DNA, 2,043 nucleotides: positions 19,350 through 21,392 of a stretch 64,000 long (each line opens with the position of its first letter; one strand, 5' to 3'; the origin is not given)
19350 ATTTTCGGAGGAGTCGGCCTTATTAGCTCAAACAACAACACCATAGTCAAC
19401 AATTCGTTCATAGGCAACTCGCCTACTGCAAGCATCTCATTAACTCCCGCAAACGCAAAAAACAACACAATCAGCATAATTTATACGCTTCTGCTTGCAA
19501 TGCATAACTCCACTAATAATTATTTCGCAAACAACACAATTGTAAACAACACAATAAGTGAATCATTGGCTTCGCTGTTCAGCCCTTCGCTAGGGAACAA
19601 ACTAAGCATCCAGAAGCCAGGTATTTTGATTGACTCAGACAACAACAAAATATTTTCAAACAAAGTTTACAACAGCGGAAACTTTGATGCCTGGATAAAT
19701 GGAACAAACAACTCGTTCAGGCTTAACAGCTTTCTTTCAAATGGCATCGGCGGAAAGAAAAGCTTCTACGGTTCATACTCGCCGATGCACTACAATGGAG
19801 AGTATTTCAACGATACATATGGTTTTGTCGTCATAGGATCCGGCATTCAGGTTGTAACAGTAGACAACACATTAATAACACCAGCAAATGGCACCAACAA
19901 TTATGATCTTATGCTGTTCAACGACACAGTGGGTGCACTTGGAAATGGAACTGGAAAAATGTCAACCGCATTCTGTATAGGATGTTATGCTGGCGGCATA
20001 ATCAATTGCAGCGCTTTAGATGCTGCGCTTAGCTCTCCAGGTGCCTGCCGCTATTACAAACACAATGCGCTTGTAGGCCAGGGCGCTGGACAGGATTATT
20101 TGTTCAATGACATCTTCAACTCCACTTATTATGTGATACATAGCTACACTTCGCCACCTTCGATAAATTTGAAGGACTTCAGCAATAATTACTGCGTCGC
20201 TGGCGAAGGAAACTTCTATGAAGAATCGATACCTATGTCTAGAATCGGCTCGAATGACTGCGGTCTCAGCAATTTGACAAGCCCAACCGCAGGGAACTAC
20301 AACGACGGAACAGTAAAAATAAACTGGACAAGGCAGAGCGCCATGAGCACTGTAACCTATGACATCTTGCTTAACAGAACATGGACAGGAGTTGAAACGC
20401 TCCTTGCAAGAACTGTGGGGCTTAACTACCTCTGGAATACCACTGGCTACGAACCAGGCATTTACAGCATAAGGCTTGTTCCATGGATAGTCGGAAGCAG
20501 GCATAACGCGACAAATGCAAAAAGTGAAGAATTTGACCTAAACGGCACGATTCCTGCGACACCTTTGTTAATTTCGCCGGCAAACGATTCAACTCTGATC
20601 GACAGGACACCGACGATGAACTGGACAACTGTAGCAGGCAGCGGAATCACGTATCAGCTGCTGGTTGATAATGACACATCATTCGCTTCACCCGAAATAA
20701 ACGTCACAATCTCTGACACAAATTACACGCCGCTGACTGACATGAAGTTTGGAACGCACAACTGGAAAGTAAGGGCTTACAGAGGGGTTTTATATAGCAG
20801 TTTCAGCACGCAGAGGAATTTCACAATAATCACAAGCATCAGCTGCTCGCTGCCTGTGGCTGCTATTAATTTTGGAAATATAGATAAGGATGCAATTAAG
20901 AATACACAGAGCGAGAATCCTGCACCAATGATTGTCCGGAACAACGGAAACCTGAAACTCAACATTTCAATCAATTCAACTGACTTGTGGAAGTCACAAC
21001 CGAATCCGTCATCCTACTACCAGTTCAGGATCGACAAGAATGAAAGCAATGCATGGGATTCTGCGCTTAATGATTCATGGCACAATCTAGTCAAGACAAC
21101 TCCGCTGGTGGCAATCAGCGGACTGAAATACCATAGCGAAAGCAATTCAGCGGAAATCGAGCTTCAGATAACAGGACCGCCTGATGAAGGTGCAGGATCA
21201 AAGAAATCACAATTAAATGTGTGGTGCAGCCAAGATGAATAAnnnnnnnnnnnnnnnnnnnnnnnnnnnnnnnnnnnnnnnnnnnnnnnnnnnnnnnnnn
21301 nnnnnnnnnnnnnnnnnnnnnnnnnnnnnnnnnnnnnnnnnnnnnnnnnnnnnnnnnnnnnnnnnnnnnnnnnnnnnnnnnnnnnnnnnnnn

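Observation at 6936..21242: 4,768-aa surface protein with an unusual N-in anchor and a lectin / beta-helix architecture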

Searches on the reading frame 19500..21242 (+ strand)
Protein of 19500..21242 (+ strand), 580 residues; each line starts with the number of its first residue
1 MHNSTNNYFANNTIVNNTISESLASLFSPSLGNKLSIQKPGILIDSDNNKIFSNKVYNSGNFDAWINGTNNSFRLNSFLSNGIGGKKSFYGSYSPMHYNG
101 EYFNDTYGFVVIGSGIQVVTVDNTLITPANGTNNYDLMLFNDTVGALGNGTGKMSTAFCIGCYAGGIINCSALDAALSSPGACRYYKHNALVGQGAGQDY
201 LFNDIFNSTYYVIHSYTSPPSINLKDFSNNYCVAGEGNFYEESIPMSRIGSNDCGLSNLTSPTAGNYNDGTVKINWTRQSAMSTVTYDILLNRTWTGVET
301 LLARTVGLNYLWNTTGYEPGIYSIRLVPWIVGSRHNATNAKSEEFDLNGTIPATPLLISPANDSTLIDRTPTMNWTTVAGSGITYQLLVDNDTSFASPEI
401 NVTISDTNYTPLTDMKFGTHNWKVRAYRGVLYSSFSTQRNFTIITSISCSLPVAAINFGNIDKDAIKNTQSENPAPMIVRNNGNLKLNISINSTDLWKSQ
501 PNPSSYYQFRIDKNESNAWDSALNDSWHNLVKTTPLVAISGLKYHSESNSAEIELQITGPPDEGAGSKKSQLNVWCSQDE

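Call 9: search_protein_families(library=pfam, proteins=[window:19500-21242:+], max_evalue=10)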
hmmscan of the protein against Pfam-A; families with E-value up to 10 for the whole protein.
window:19500-21242:+ (580 aa): 1 family
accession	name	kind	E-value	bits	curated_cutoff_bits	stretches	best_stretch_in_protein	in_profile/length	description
PF16208.10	Keratin_2_head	-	0.21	12.1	28.2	1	68-130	91-151/161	Keratin type II head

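Call 54: predict_structure(alignment_id=A2)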
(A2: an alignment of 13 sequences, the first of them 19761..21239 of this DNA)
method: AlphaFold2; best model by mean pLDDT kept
length: 493 residues; sequences in the alignment: 13
mean_pLDDT: 51.3   pTM: 0.32
mean pLDDT of the five models: 51.3, 45.3, 44.8, 44.0, 41.5
residues with pLDDT >= 90: 0; 70-90: 77; 50-70: 172; < 50: 244
segments of 3 or more residues with pLDDT < 50: 1-19, 25-45, 61-73, 108-113, 117-170, 176-179, 246-251, 262-367, 395-397, 427-431, 489-493
pLDDT, mean of each block of 10 residues (from residue 1): 29 40 42 31 51 58 45 54 65 60 53 47 33 27 28 35 42 50 70 67 76 84 79 75 50 66 34 30 37 41 39 31 29 44 44 35 47 73 66 54 60 68 62 60 63 58 70 64 55 36
secondary structure, 60 per line:
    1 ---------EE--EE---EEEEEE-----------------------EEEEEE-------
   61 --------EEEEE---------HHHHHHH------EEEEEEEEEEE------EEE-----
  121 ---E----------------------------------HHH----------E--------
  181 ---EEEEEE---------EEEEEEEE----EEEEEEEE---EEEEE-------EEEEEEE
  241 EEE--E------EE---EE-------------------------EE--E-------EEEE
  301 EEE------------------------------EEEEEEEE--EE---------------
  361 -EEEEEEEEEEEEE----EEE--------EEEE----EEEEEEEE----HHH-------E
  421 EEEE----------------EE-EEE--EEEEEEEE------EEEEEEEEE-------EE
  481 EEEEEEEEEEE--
elements in order: E19-24 E48-53 E69-73 H83-89 E96-106 E113-115 E184-189 E199-206 E211-218 E222-226 E234-243 E297-303 E334-341 E362-374 E379-381 E390-393 E398-405 E420-424 E444-446 E449-456 E463-471 E479-491

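Call 65: search_protein_families(library=ncbifam, proteins=[window:19761-21239:+], max_evalue=0.1)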
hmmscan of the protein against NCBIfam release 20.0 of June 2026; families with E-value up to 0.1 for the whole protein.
window:19761-21239:+ (493 aa): 0 families

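Call 66: fold_search(model_id=the predicted structure, library=pdb)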
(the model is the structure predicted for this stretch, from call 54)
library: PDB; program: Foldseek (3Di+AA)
matches with E <= 10: 1651; with E <= 0.001: 7
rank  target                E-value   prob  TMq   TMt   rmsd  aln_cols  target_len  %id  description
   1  8xcj_F                1.6e-05  0.97  0.14  0.16  34.0       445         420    8  Open State of central tail fiber of bacteriophage lambda upon binding to LamB (gpJ713-LamB complex) (released 2024-05-01)
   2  6mfa                  3.0e-04  0.97  0.15  0.20  16.8       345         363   10  Fragment of human fibronectin containing the 4th-7th type III domains (released 2019-09-18)
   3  8bnq_B                3.5e-04  0.98  0.15  0.24  25.3       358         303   11  Crystal structure of the FnIII-tandem A84-A86 from the A-band of titin (released 2023-04-12)
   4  7y8s_B                5.6e-04  0.92  0.15  0.23  19.0       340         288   11  Crystal structure of sDscam FNIII1-3 domains, isoform beta2v6 (released 2023-05-24)
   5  7mrq                  5.9e-04  0.94  0.15  0.23  21.6       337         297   12  Chicken CNTN4 FN1-FN3 domains with T751A, V752A, Y781A, E786A mutations (released 2022-01-05)
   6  5n47_D                6.6e-04  0.97  0.16  0.25  18.7       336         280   11  Structure of Anticalin N7E in complex with the three-domain fragment Fn7B8 of human oncofetal fibronectin (released 2018-02-14)
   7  7zlv_h                8.1e-04  0.82  0.15  0.14  23.7       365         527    9  Tail tip of siphophage T5 : central fibre protein pb4 (released 2023-02-08)
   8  8bnq_A                1.1e-03  0.93  0.15  0.23  25.6       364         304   11  Crystal structure of the FnIII-tandem A84-A86 from the A-band of titin (released 2023-04-12)
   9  8v2b_B                1.5e-03  0.75  0.15  0.13  22.7       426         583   12  Cryo-EM structure of mouse type II OSM receptor complex: model for full extracellular assembly (released 2024-11-20)
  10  3qt2_A                1.7e-03  0.54  0.13  0.18  19.9       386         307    9  Structure of a cytokine ligand-receptor complex (released 2012-02-01)
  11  7bys_A                1.8e-03  0.38  0.11  0.13  18.6       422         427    8  Crystal structure of exo-beta-1,3-galactanase from Phanerochaete chrysosporium Pc1,3Gal43A apo form (released 2020-11-04)
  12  7ndg_B                1.9e-03  0.75  0.14  0.21  25.3       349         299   11  Cryo-EM structure of the ternary complex between Netrin-1, Neogenin and Repulsive Guidance Molecule B (released 2021-03-31)
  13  4hlj                  2.1e-03  0.99  0.18  0.33  15.2       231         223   15  Axon Guidance Receptor (released 2013-11-20)
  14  9f4a_A0               2.1e-03  0.84  0.15  0.08  25.9       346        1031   11  Interface between baseplate cup and extended tail tube/sheath of Klebsiella phage KP1 variant vB_Kpn_Lilla1 (released 2025-05-14)
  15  2yn5_B                2.6e-03  0.54  0.13  0.19  21.9       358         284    9  Structural insight into the giant calcium-binding adhesin SiiE: implications for the adhesion of Salmonella enterica t (released 2013-04-03)
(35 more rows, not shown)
